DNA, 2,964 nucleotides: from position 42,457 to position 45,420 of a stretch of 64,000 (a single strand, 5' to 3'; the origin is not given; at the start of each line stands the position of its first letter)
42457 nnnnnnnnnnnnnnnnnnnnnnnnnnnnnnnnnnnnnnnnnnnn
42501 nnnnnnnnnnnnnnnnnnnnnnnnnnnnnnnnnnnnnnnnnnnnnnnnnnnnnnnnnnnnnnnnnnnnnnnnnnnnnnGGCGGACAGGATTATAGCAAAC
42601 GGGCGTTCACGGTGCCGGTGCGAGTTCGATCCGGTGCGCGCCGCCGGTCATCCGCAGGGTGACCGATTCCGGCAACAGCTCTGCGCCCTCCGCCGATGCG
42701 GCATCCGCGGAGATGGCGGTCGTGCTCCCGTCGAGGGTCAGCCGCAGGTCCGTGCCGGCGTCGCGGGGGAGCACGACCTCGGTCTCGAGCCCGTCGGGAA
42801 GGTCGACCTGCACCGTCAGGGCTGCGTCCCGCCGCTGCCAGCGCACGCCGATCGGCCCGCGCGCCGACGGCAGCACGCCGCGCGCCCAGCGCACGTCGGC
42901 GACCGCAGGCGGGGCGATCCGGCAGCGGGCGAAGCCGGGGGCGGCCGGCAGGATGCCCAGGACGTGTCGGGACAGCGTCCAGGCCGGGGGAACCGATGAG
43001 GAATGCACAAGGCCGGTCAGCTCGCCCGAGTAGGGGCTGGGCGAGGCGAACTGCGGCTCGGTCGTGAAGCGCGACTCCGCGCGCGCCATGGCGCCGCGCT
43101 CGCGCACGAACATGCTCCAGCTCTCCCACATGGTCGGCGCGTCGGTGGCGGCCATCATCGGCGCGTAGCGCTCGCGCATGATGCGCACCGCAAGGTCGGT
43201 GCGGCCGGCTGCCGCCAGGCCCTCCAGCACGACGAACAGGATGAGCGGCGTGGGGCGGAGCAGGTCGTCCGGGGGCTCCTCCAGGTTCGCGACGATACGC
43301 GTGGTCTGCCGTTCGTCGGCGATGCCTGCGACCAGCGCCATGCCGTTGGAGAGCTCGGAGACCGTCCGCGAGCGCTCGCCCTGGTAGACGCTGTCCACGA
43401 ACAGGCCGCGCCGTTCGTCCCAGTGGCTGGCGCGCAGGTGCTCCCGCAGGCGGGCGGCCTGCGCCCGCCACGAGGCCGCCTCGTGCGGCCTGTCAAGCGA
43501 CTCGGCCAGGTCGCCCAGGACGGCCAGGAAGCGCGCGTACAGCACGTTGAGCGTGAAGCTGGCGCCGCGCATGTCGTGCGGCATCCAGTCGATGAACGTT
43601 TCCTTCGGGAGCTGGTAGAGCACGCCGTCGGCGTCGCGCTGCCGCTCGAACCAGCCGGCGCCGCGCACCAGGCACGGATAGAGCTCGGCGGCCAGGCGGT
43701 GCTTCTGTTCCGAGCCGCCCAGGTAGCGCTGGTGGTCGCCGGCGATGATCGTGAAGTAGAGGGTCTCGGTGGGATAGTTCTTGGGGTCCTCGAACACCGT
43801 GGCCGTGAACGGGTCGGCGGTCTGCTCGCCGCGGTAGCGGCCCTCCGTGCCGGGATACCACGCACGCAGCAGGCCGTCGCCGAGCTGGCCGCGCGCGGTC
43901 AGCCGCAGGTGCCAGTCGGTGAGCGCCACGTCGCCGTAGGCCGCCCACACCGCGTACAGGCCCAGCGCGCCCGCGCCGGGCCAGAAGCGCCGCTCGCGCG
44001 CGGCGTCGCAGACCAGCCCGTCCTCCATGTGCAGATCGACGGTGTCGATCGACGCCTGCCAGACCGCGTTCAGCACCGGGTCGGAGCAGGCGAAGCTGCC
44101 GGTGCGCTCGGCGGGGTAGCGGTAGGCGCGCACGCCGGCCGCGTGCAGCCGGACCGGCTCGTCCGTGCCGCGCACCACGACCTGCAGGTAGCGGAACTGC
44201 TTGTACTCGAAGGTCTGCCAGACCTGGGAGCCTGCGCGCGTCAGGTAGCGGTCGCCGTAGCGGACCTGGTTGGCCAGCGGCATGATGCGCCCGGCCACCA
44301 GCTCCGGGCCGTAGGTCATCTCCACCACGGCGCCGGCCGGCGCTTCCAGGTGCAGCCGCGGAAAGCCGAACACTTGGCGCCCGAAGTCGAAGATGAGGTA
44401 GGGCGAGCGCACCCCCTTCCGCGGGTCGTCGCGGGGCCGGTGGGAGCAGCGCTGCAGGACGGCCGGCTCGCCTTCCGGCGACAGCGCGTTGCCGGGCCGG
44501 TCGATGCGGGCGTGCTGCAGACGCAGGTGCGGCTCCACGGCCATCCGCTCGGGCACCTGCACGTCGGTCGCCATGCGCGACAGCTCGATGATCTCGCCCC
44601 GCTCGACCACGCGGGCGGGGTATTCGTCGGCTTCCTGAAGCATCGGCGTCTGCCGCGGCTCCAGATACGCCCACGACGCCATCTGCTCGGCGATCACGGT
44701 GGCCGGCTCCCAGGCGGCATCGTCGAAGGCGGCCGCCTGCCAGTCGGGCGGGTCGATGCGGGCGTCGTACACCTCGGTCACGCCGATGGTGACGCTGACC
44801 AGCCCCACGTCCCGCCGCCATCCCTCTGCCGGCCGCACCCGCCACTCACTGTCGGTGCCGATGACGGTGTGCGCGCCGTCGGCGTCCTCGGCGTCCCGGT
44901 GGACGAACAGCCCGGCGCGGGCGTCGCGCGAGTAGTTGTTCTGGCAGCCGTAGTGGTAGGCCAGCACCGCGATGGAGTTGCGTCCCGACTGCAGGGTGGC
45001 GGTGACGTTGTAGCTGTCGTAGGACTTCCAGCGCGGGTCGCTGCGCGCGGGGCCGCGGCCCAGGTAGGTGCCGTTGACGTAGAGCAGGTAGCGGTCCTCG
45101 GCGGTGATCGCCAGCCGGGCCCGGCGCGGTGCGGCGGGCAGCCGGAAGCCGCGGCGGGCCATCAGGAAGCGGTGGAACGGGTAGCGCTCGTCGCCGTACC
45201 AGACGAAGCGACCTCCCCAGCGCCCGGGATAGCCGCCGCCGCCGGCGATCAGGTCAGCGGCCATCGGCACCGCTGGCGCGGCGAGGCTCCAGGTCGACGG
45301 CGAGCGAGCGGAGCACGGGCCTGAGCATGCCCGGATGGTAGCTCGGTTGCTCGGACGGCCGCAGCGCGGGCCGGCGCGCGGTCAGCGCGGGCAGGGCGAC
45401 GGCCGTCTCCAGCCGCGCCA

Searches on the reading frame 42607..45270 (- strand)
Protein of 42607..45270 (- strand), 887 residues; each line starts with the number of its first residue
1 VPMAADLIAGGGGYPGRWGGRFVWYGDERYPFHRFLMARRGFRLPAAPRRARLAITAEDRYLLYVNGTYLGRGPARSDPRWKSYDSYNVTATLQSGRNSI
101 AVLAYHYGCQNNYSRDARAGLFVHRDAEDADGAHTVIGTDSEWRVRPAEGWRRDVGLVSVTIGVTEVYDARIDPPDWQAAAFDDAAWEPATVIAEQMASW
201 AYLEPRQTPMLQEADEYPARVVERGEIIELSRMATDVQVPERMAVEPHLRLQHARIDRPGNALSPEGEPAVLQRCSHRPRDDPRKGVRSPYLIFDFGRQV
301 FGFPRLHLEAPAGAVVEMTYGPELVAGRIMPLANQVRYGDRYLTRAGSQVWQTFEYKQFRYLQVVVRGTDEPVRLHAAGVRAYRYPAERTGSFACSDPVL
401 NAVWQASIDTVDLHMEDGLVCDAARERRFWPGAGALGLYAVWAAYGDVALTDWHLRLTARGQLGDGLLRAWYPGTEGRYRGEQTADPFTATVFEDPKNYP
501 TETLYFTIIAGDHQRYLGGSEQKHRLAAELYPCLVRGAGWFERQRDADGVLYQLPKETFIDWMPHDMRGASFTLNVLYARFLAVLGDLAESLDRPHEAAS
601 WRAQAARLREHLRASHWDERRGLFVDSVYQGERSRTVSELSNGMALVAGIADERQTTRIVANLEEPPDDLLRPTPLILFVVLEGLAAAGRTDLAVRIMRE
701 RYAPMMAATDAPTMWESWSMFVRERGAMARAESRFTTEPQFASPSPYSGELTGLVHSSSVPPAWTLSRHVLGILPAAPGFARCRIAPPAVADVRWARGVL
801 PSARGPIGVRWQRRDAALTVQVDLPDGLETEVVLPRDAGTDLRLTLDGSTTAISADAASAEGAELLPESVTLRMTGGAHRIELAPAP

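Call 101: find_homologous_proteins(query=window:42607-45270:-, max_evalue=1e-50)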
Query window:42607-45270:- (887 aa): 153 proteins with E <= 1e-50 among 8000 candidates; the best 120 are listed.
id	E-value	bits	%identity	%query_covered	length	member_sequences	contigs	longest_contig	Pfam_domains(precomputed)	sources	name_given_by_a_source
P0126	0.0e+0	1832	89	100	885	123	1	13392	PF17389.9,PF08531.17,PF17390.8,PF22422.3,PF05592.19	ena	-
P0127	0.0e+0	1818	89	99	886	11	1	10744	PF17389.9,PF08531.17,PF17390.8,PF22422.3,PF05592.19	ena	-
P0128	0.0e+0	1529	86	89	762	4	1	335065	PF17389.9,PF08531.17,PF17390.8,PF22422.3,PF05592.19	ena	-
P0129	0.0e+0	1249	90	68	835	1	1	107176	PF17389.9,PF08531.17,PF22422.3,PF05592.19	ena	-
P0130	0.0e+0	1016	53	99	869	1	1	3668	PF17389.9,PF08531.17,PF01204.25,PF17390.8,PF22422.3,PF05592.19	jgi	jgi:alpha-L-rhamnosidase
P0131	2.4e-294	997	53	98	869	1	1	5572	PF17389.9,PF08531.17,PF17390.8,PF22422.3,PF05592.19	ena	-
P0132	1.9e-290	984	54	95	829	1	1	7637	PF17389.9,PF08531.17,PF17390.8,PF22422.3,PF05592.19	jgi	jgi:hypothetical protein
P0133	4.4e-290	983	52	98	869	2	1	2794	PF17389.9,PF08531.17,PF17390.8,PF22422.3,PF05592.19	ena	-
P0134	4.8e-277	940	49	99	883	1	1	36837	PF17389.9,PF08531.17,PF01204.25,PF17390.8,PF22422.3,PF05592.19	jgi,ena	jgi:hypothetical protein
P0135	2.3e-274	931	49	98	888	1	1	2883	PF17389.9,PF08531.17,PF17390.8,PF22422.3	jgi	jgi:alpha-L-rhamnosidase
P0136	2.8e-273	927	50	94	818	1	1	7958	PF17389.9,PF08531.17,PF01204.25,PF17390.8,PF22422.3,PF05592.19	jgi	jgi:hypothetical protein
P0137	8.6e-271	919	50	96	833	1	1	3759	PF17389.9,PF08531.17,PF01204.25,PF17390.8,PF22422.3,PF05592.19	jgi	-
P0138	5.9e-268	910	48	99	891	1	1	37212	PF17389.9,PF08531.17,PF01204.25,PF06202.21,PF17390.8,PF22422.3,PF05592.19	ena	-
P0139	8.5e-267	906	47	98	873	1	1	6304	PF17389.9,PF08531.17,PF17390.8,PF22422.3,PF05592.19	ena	-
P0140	1.8e-266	905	48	98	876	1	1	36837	PF17389.9,PF08531.17,PF01204.25,PF06202.21,PF17390.8,PF22422.3,PF05592.19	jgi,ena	jgi:hypothetical protein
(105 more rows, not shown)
